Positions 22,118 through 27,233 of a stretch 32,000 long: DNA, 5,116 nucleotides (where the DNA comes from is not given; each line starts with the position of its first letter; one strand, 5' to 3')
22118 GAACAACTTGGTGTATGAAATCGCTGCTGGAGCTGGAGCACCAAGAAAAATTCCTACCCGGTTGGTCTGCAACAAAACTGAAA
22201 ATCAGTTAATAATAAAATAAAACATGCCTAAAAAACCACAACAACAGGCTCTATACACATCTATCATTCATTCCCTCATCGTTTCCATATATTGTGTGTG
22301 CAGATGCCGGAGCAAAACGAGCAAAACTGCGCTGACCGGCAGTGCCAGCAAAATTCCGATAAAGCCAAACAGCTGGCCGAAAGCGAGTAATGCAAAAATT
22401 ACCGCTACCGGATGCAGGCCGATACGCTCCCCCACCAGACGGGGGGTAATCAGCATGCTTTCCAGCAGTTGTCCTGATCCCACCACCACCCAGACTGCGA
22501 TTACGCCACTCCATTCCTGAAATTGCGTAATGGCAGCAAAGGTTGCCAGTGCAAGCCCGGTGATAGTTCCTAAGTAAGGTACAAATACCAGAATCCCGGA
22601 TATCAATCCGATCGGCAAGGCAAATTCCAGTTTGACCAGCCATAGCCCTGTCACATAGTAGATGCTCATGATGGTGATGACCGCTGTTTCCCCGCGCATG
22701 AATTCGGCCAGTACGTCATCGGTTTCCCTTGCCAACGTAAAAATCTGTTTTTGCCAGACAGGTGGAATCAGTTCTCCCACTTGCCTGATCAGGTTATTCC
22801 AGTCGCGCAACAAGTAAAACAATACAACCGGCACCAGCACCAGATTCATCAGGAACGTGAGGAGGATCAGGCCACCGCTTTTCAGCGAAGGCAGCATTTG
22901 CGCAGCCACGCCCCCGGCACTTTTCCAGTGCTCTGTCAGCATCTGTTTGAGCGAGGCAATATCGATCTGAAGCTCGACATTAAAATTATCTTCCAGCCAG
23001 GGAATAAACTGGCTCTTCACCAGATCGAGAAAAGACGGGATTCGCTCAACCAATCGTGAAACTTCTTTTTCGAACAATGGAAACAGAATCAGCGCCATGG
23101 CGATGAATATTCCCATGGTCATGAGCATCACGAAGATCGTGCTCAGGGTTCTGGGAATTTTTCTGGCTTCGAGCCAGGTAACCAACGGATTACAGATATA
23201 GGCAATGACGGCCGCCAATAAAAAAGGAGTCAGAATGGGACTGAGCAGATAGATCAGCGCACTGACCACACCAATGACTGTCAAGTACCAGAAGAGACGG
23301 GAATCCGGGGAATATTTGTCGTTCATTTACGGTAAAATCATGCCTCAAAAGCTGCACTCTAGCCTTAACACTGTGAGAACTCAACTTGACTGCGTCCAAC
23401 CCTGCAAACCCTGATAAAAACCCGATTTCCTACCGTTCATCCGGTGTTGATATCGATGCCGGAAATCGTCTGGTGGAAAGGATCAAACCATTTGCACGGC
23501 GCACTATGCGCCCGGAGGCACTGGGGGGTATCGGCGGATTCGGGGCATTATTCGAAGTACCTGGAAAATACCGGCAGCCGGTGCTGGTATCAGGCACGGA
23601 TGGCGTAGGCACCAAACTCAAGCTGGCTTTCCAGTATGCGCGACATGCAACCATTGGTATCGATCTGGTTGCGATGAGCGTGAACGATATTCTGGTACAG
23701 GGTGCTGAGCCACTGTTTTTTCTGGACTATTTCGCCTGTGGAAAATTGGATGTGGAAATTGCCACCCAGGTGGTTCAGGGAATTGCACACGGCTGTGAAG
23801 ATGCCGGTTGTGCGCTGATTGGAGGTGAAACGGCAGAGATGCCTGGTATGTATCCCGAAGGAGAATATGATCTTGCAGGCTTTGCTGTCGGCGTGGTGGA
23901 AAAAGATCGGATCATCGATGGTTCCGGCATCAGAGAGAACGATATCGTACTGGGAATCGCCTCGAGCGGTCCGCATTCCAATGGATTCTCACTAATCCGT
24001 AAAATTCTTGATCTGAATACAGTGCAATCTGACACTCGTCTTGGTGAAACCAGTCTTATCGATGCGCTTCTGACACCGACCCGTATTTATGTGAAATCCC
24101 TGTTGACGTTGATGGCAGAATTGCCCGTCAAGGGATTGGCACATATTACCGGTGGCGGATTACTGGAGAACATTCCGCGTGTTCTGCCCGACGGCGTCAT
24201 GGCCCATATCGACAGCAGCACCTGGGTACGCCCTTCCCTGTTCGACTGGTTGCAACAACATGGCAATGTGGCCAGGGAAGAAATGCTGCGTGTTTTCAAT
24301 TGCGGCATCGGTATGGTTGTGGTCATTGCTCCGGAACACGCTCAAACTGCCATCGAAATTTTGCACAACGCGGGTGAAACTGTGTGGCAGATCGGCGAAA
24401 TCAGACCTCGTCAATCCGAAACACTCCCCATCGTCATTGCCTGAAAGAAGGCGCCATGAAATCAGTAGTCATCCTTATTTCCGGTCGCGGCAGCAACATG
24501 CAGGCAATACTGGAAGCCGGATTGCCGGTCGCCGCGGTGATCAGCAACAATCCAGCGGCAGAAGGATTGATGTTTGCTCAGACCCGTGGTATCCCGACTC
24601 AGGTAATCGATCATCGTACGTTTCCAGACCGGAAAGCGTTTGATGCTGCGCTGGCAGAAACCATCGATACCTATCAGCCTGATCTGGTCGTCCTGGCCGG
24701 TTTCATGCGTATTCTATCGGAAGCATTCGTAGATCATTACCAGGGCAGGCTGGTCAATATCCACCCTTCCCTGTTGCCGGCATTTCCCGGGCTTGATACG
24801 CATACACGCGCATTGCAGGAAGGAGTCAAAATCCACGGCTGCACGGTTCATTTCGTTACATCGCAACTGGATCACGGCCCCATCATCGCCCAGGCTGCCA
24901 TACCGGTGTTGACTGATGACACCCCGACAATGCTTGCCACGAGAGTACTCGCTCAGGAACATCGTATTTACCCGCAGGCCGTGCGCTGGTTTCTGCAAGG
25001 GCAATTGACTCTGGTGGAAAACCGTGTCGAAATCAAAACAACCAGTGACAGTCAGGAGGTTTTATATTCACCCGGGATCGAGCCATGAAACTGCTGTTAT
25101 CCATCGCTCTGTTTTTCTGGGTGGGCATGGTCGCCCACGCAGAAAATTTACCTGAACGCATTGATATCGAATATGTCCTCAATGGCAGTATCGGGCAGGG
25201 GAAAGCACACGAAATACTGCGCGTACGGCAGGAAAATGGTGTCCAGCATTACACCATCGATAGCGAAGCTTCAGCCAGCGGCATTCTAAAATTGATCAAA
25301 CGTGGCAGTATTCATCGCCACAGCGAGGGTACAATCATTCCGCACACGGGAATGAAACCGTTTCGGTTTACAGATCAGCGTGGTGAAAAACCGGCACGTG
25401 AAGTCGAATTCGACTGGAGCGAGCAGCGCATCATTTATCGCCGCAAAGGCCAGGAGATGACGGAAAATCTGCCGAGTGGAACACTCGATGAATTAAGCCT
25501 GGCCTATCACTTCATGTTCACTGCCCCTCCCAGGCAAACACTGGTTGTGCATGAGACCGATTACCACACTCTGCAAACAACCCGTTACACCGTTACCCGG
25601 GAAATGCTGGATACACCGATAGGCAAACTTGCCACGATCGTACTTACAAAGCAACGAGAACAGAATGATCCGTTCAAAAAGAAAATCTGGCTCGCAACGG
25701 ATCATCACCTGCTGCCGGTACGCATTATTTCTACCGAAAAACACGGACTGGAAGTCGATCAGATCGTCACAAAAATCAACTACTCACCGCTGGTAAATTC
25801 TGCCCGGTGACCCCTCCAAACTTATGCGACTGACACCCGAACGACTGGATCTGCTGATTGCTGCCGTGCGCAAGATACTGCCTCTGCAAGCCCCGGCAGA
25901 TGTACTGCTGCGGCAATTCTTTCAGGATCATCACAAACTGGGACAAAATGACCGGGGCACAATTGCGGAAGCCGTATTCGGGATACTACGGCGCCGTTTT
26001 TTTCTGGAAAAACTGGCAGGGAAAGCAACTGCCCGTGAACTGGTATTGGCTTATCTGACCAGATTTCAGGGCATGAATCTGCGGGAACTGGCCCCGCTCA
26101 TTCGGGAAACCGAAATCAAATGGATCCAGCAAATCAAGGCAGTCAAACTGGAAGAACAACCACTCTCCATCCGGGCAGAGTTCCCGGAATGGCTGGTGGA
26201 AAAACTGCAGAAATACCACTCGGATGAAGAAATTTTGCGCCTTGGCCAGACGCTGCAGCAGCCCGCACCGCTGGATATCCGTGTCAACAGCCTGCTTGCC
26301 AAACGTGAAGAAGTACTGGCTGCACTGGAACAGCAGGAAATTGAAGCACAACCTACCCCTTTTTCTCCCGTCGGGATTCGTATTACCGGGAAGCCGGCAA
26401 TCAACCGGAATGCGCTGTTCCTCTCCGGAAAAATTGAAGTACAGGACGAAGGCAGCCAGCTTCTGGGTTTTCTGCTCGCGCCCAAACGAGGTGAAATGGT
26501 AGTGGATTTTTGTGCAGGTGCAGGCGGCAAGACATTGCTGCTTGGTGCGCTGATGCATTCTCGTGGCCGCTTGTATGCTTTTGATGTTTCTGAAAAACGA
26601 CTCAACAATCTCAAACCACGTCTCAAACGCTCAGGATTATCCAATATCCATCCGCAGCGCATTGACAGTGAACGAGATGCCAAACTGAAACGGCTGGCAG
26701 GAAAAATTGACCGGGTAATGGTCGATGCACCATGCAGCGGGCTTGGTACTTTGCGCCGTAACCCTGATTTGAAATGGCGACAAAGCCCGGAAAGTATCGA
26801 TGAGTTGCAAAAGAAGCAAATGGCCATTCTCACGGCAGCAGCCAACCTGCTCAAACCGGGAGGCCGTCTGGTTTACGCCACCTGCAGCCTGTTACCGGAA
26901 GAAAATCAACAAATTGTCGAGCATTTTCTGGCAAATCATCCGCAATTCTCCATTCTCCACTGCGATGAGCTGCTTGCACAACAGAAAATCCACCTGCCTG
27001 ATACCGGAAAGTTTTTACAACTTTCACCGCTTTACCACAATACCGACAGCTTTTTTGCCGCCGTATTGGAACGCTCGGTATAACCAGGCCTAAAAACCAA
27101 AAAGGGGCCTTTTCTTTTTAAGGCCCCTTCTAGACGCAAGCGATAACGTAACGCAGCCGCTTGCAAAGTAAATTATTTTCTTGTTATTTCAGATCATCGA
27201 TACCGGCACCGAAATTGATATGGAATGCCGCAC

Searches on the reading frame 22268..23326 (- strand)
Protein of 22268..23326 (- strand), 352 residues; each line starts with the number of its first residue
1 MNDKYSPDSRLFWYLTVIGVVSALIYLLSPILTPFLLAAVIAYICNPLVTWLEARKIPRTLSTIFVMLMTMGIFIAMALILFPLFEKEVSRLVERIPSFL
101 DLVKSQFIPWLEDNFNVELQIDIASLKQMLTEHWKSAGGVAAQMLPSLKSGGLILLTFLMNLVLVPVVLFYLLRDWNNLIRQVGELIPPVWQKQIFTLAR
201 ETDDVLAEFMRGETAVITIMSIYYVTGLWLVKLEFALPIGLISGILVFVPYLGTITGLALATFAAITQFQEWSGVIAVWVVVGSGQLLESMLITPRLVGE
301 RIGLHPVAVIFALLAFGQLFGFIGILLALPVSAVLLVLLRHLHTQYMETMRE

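Call 4: search_protein_families(library=pfam, proteins=[window:22268-23326:-])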
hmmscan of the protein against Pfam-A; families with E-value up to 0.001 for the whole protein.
window:22268-23326:- (352 aa): 1 family
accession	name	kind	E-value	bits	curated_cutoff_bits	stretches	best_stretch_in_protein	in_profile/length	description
PF01594.21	AI-2E_transport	-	3.3e-59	201.1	34.3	1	15-341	5-325/327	AI-2E family transporter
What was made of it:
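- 22268..23326 (-): perM (AI-2E family transporter), the first gene of the conserved right block (perM-purMN-DUF3108-rsmB...GGDEF/EAL-FKBP-rsgA). Pfam (call 4).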

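Call 7: search_protein_families(library=ncbifam, proteins=[window:22268-23326:-], max_evalue=0.01)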
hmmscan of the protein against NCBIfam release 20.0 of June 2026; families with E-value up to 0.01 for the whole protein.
window:22268-23326:- (352 aa): 3 families
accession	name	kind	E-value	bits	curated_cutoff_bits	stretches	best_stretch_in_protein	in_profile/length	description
NF045801.1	efflux_ABUW_0982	equivalog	6e-65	219.7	675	1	12-349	9-350/392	chloramphenicol efflux transporter CxpE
TIGR02872.1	spore_ytvI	equivalog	1e-29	104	198.15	1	16-343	7-336/341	sporulation integral membrane protein YtvI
NF008930.0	PRK12287.1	subfamily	8.4e-15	55.2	318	1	13-340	15-326/344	AI-2E family transporter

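Call 9: find_encoding_contigs(protein=window:22268-23326:-, flank=10000, max_places=10)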
Protein window:22268-23326:- (352 aa): 24 contigs read that carry it; 6 places shown.
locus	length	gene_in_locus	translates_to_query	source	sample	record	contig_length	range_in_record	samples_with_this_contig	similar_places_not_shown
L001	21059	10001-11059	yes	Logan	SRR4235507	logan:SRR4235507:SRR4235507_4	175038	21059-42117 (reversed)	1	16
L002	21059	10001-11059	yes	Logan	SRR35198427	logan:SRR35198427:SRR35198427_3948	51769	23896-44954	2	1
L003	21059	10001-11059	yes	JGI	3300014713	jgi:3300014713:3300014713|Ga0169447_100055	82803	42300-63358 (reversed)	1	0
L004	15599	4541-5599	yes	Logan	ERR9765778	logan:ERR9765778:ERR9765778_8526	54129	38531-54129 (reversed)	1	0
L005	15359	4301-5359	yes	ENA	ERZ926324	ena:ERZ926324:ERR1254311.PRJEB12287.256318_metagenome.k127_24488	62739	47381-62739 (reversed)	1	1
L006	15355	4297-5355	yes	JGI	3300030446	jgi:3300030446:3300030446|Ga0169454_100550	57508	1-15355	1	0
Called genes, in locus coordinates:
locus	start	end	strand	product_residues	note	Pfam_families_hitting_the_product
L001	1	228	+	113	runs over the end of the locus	PF01329:Pterin_4a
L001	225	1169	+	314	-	PF03193:RsgA_GTPase, PF01926:MMR_HSR1 (weak)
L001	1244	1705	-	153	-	PF00254:FKBP_C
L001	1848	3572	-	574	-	PF00072:Response_reg (weak), PF00990:GGDEF, PF00563:EAL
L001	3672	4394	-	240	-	PF07264:EI24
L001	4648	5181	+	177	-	-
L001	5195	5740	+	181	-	PF13436:Gly-zipper_OmpA (weak)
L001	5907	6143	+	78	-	PF13192:Thioredoxin_3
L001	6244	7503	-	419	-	PF22458:RsmF-B_ferredox, PF01189:Methyltr_RsmB-F, PF13847:Methyltransf_31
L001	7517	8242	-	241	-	PF11306:DUF3108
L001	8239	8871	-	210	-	PF00551:Formyl_trans_N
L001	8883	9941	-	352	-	PF00586:AIRS, PF02769:AIRS_C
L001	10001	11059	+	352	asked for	PF01594:AI-2E_transport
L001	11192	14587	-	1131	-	PF00536:SAM_1, PF07647:SAM_2, PF00211:Guanylate_cyc, PF13191:AAA_16, PF13401:AAA_22 (weak), PF13424:TPR_12 (faint)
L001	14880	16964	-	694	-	PF00582:Usp, PF03109:ABC1, PF27536:UbiB_helical (weak)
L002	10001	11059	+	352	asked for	PF01594:AI-2E_transport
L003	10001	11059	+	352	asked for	PF01594:AI-2E_transport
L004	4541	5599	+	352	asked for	PF01594:AI-2E_transport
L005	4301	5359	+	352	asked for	PF01594:AI-2E_transport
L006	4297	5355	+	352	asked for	PF01594:AI-2E_transport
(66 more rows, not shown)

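Call 16: find_related_loci(query=window:22268-23326:-, collection=genome_contigs, flank=10000)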
Query window:22268-23326:- (352 aa) in genome_contigs; peptide patterns used: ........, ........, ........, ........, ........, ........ (x = any residue, [..] = any of these).
41 stretches matched a pattern; 13 encode a relative of the query (tblastn E <= 1e-3); 13 distinct loci.
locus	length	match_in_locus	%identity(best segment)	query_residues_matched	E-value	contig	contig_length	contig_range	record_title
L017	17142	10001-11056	96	1-352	0e+0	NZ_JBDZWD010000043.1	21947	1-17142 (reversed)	MAG: Nitrosomonas sp. isolate PE_soil1 NODE_632_length_21947, whole genome shotgun sequence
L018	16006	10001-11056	91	1-352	0e+0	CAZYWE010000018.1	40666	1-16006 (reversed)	MAG TPA_asm: uncultured Nitrosomonas sp. isolate SRP263991_co5_215 genome assembly, contig: NODE_2018_length_40666_cov_3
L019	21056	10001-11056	90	1-352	0e+0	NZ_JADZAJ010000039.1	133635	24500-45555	MAG: Nitrosomonas sp. isolate SJ624 c_000001715076, whole genome shotgun sequence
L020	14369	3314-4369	89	1-352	0e+0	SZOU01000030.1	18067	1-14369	Betaproteobacteria bacterium PRO4 ZYPT4scaffold_1402, whole genome shotgun sequence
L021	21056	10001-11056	88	1-352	0e+0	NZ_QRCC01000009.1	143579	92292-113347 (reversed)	Nitrosomonas sp. HPC101 HPC101_contig000009, whole genome shotgun sequence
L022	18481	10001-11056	80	1-352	0e+0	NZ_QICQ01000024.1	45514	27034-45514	Nitrosomonas eutropha strain Nm 57 Ga0181058_124, whole genome shotgun sequence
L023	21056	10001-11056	82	1-352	0e+0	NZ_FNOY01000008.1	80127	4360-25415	Nitrosomonas halophila strain Nm1, whole genome shotgun sequence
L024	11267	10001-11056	81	1-352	0e+0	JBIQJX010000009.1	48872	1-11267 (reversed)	MAG: Nitrosomonas sp. isolate mag.112f NODE_976_length_48872, whole genome shotgun sequence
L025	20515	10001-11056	82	1-352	0e+0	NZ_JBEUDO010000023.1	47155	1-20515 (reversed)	Nitrosomonas sp. ANs5 23, whole genome shotgun sequence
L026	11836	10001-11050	71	1-350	7e-167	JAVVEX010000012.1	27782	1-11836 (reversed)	MAG: Nitrosomonas sp. isolate TamC13-32 NODE_12_length_27782_cov_5.183180, whole genome shotgun sequence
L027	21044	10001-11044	72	1-348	2e-169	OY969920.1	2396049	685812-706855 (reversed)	MAG: uncultured beta proteobacterium isolate MFD04716.bin.c.2 genome assembly, chromosome: 1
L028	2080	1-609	97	150-352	7e-133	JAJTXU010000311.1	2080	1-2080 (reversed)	MAG: Anaerolineales bacterium isolate DTUCFX3 311-Genome34, whole genome shotgun sequence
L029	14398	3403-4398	22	31-341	4e-13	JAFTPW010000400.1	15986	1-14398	MAG: Clostridia bacterium isolate RGIG4041 Roe_deer_Cecum-5__c560629, whole genome shotgun sequence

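Call 19: search_protein_families(library=pfam, proteins=[L019:11074-12453:+, L019:12559-16491:+, L019:16546-17823:+, L022:11159-12541:+, L022:12638-14668:-, L022:14890-17070:-, L023:11258-12583:-, L023:12586-14037:-, L023:14095-15885:-])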
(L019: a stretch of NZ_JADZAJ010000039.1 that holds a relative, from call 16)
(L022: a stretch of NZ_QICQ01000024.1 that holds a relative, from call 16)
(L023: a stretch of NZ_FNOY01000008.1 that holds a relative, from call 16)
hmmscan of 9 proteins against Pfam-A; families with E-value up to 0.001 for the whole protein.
L019:11074-12453:+ (459 aa): 0 families

L019:12559-16491:+ (1310 aa): 5 families
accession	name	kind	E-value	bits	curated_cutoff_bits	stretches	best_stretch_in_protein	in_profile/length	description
PF13507.12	GATase_5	-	1.9e-109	365.2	27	1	1056-1309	1-260/260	CobB/CobQ-like glutamine amidotransferase domain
PF22689.1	FGAR-AT_PurM_N-like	-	1.6e-80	268.9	27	1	647-808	1-160/160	FGAR-AT PurM_N-like domain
PF02769.27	AIRS_C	-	1.7e-49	168.4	23.1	2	428-588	2-154/156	AIR synthase related protein, C-terminal domain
PF18076.6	FGAR-AT_N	-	1.3e-34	119.1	26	1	36-150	2-115/115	Formylglycinamide ribonucleotide amidotransferase N-terminal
PF18072.6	FGAR-AT_linker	-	1.8e-23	83.3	26.6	1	172-220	2-50/50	Formylglycinamide ribonucleotide amidotransferase linker domain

L019:16546-17823:+ (425 aa): 4 families
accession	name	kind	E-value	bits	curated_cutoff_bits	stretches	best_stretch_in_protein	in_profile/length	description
PF04187.18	Cofac_haem_bdg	-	1.1e-57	195.9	27.7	1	72-292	2-213/213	Haem-binding uptake, Tiki superfamily, ChaN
PF13180.12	PDZ_2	-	1e-10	42.2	27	1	343-416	3-76/80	PDZ domain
PF17820.7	PDZ_6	-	3.2e-07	30.4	27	1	356-409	2-54/54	PDZ domain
PF00595.29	PDZ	-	6.7e-06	26.8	23.2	1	337-390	8-63/81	PDZ domain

L022:11159-12541:+ (460 aa): 0 families

L022:12638-14668:- (676 aa): 1 family
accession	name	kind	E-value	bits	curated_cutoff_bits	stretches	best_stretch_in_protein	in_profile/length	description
PF03169.20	OPT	-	2.2e-102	344.2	25.8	1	6-613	1-622/623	OPT oligopeptide transporter protein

L022:14890-17070:- (726 aa): 1 family
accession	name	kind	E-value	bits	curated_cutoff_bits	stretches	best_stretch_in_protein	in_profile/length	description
PF13538.12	UvrD_C_2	-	5.5e-05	23.4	27.4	1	617-674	1-52/52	UvrD-like helicase C-terminal domain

L023:11258-12583:- (441 aa): 1 family
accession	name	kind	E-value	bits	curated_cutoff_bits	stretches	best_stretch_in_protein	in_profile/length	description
PF02321.23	OEP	-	7.8e-48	163.2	22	2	238-423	2-187/187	Outer membrane efflux protein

L023:12586-14037:- (483 aa): 3 families
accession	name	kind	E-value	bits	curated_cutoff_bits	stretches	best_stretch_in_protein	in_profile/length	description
PF13437.12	HlyD_3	-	3.8e-16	60.2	22.2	1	335-437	2-96/106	HlyD family secretion protein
PF16576.10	HlyD_D23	-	1.2e-07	31.7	30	0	88-153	4-72/214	Barrel-sandwich domain of CusB or HlyD membrane-fusion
PF13533.13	Biotin_lipoyl_2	-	0.00015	22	29.8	1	105-133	3-31/32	Biotin-lipoyl like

L023:14095-15885:- (596 aa): 3 families
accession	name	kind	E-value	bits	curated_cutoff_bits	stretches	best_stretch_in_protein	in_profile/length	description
PF00005.33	ABC_tran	-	4.1e-30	105.6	25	1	357-503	2-136/137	ABC transporter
PF00664.28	ABC_membrane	-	4.9e-17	62.9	28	1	35-289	6-267/274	ABC transporter transmembrane region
PF02463.25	SMC_N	-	2.5e-05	24.2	40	0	476-544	137-208/220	RecF/RecN/SMC N terminal domain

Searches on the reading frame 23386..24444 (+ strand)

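Call 4: search_protein_families(library=pfam, proteins=[window:23386-24444:+])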
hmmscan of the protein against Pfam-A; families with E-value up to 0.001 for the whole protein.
window:23386-24444:+ (352 aa): 2 families
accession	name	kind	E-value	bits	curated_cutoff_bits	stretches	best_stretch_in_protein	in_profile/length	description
PF02769.27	AIRS_C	-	4.6e-36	124.8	23.1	1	184-347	2-153/156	AIR synthase related protein, C-terminal domain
PF00586.29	AIRS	-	9.3e-26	90.9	24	1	66-171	14-112/112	AIR synthase related protein, N-terminal domain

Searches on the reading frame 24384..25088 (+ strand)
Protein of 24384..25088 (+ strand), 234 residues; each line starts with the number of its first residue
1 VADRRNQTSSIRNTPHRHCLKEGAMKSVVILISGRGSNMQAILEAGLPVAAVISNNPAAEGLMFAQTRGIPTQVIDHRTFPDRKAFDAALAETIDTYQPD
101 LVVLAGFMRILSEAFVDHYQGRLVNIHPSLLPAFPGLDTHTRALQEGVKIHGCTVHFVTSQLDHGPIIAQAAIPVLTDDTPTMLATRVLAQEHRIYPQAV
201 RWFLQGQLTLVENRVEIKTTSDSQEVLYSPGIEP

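Call 5: search_protein_families(library=pfam, proteins=[window:24384-25088:+])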
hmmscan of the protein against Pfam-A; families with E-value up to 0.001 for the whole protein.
window:24384-25088:+ (234 aa): 1 family
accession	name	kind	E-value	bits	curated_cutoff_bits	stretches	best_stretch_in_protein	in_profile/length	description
PF00551.24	Formyl_trans_N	-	1.4e-56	191.5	26.1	1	27-200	2-181/181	Formyl transferase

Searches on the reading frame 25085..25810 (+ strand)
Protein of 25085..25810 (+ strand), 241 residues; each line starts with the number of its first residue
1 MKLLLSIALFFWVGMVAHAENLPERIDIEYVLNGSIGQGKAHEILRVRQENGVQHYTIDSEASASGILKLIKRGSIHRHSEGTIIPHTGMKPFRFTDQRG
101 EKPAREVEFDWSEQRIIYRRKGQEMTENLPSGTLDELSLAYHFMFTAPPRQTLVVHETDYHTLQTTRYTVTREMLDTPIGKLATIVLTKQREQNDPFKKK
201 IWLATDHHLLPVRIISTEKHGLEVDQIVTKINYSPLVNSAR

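Call 5: search_protein_families(library=pfam, proteins=[window:25085-25810:+])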
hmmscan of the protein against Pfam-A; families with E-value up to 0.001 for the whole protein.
window:25085-25810:+ (241 aa): 1 family
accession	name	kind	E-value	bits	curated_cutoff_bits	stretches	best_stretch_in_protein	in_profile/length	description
PF11306.15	DUF3108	-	2.3e-17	63.9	26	1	39-221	12-202/209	Protein of unknown function (DUF3108)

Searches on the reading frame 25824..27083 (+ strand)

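Call 5: search_protein_families(library=pfam, proteins=[window:25824-27083:+])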
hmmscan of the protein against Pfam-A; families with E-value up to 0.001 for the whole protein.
window:25824-27083:+ (419 aa): 6 families
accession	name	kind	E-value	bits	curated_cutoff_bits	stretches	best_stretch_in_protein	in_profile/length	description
PF01189.24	Methyltr_RsmB-F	-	5.1e-52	176.9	27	1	217-415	3-198/199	16S rRNA methyltransferase RsmB/F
PF22458.1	RsmF-B_ferredox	-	1.1e-16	61.1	27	1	120-191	1-71/74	Methyltr_RsmF/B-like, ferredoxin-like domain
PF13847.12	Methyltransf_31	-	9.2e-08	32.3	27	1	221-368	2-126/145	Methyltransferase domain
PF01209.24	Ubie_methyltran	-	8e-05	22.5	20.1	1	219-276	44-101/233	ubiE/COQ5 methyltransferase family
PF17125.10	Methyltr_RsmF_N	-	0.00018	22.3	34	1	121-208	2-85/86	N-terminal domain of 16S rRNA methyltransferase RsmF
PF13649.12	Methyltransf_25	-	0.00023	22.2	27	0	226-299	1-69/97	Methyltransferase domain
